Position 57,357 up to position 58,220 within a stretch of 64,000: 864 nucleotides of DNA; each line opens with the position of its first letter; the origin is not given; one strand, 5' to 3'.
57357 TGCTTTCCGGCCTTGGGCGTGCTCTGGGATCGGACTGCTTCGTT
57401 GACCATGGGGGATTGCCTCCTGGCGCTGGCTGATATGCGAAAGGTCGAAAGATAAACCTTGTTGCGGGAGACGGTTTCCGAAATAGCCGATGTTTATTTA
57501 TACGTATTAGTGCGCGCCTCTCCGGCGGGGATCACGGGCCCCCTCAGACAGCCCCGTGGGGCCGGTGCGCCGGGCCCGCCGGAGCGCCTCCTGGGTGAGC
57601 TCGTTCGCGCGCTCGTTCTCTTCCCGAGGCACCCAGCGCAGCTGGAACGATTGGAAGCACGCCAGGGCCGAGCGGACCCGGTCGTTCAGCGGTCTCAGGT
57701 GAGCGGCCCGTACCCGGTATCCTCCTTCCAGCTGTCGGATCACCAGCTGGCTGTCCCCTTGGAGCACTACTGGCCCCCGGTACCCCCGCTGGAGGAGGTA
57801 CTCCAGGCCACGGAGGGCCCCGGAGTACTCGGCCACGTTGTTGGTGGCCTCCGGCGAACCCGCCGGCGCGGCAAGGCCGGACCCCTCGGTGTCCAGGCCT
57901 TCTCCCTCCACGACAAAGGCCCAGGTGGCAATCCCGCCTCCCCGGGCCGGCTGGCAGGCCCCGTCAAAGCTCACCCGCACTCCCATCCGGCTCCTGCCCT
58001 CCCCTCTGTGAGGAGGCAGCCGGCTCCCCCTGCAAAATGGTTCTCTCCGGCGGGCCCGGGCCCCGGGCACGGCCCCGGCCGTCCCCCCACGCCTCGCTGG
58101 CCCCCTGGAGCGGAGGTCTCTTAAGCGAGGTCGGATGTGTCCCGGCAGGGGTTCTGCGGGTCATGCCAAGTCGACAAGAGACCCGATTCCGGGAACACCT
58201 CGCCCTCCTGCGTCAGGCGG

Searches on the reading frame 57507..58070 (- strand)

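Call 56: search_protein_families(library=pfam, proteins=[window:57507-58070:-], max_evalue=0.001)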
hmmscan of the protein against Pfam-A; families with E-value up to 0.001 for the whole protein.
window:57507-58070:- (187 aa): 1 family
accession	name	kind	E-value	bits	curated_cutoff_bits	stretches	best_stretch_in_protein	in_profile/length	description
PF13456.12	RVT_3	-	2.9e-16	59.9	21.6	1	68-162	32-123/123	Reverse transcriptase-like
